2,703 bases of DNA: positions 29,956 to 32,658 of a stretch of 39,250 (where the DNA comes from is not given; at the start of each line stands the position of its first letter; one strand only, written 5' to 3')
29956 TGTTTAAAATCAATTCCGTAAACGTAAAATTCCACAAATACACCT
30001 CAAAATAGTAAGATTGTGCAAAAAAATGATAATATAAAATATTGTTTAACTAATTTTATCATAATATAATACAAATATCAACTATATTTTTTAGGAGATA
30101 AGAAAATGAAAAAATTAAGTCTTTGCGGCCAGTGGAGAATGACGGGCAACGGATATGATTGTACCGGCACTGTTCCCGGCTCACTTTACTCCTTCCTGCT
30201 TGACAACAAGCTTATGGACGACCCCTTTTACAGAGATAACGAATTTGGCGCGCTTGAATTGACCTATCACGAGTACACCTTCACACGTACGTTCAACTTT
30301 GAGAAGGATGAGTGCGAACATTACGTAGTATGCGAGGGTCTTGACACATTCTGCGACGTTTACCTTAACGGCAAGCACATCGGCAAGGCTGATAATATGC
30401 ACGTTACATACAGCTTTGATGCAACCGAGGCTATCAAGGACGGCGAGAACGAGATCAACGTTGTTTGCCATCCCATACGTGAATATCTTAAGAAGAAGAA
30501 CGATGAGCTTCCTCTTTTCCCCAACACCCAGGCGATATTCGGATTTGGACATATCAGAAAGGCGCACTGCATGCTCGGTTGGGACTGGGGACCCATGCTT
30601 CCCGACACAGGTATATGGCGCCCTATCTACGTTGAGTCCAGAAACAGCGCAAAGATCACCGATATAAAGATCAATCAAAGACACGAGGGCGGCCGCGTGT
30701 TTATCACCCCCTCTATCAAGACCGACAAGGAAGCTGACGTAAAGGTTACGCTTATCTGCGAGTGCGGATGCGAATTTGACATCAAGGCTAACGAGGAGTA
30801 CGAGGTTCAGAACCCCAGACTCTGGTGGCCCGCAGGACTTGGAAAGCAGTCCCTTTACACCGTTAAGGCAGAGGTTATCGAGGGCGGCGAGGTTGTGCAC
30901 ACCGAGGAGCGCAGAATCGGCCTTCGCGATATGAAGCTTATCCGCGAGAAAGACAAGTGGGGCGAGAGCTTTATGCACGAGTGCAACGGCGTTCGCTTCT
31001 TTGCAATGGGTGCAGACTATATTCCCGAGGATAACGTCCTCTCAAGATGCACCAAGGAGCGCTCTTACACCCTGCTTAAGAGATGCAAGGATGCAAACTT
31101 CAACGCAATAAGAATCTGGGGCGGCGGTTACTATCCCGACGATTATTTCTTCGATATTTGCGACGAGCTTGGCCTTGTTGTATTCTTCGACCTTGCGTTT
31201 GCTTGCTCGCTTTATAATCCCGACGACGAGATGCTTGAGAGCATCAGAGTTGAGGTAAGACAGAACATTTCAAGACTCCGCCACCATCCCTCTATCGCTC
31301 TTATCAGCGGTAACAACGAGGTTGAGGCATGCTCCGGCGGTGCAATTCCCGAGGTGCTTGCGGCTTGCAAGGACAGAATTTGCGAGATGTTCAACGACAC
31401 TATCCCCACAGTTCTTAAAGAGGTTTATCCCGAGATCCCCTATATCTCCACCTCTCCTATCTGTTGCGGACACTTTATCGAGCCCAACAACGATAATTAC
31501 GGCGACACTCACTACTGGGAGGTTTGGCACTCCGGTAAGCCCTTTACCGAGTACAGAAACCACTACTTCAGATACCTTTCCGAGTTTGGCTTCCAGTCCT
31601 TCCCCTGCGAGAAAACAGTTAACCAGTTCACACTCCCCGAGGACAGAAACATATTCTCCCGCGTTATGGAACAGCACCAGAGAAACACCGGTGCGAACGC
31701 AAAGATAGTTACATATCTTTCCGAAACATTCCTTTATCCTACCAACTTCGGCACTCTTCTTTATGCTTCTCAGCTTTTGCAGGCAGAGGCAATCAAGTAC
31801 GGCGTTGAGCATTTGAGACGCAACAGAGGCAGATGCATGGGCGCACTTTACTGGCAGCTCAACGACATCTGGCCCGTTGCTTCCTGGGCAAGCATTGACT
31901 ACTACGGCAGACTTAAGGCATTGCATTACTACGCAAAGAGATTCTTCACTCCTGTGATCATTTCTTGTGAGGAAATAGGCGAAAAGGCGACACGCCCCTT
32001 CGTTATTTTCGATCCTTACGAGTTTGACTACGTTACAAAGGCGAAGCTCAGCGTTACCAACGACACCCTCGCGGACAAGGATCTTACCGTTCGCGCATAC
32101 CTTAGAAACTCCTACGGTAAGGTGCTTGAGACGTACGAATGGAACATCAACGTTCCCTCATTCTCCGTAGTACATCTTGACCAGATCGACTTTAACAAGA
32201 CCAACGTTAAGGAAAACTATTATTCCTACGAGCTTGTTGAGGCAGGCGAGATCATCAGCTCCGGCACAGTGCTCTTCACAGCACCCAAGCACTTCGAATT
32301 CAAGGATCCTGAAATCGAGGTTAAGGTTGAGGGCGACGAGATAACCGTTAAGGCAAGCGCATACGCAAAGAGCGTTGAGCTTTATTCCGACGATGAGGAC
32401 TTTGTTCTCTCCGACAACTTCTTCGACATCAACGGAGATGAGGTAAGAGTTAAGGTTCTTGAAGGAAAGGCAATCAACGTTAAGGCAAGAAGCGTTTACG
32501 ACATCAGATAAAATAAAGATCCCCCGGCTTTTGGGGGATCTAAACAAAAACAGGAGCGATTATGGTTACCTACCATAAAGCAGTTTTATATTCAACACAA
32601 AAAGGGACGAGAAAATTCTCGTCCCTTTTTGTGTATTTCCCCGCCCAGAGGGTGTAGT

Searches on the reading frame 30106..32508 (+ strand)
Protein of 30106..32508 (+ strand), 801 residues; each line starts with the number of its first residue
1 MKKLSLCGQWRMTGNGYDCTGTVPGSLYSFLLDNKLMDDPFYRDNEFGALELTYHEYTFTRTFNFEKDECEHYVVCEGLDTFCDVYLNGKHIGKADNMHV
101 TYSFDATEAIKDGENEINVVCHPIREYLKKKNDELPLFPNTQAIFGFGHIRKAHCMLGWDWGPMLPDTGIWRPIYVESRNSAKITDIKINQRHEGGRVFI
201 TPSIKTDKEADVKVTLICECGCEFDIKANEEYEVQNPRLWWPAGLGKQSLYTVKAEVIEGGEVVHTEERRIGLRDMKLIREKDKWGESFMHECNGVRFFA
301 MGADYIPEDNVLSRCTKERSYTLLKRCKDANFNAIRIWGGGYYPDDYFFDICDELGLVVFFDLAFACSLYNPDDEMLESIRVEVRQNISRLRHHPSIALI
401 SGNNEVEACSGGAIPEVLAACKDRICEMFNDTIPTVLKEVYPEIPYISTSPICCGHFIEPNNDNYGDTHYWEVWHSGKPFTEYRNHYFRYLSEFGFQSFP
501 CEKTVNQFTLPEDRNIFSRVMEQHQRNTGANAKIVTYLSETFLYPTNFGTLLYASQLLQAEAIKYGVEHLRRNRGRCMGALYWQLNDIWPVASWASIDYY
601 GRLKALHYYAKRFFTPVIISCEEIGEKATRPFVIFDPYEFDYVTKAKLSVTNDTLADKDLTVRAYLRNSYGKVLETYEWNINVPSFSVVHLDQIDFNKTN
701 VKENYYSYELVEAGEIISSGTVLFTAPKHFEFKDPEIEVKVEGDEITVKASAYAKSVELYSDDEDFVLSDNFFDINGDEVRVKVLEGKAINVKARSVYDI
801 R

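Call 48: search_protein_families(library=pfam, proteins=[window:30106-32508:+], max_evalue=0.01)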
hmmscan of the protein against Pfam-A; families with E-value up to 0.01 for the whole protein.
window:30106-32508:+ (801 aa): 6 families
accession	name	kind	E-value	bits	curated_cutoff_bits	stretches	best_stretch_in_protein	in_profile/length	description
PF22666.2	Glyco_hydro_2_N2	-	2e-42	145.5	27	1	12-172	3-167/167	Glycosyl hydrolase 2 galactose-binding domain-like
PF00703.27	Glyco_hydro_2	-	2.6e-11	44.7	23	1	230-274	68-109/109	Glycosyl hydrolases family 2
PF17786.7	Mannosidase_ig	-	1e-10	42.5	23.4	1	644-729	1-91/91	Mannosidase Ig/CBM-like domain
PF17753.7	Ig_mannosidase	-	6.8e-09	35.7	22.6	1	732-793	1-74/81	Ig-fold domain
PF02837.24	Glyco_hydro_2_N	-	2.4e-05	24.8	28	1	59-121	69-133/169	Glycosyl hydrolases family 2, sugar binding domain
PF02836.23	Glyco_hydro_2_C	-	0.0085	15.7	21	0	328-420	46-148/302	Glycosyl hydrolases family 2, TIM barrel domain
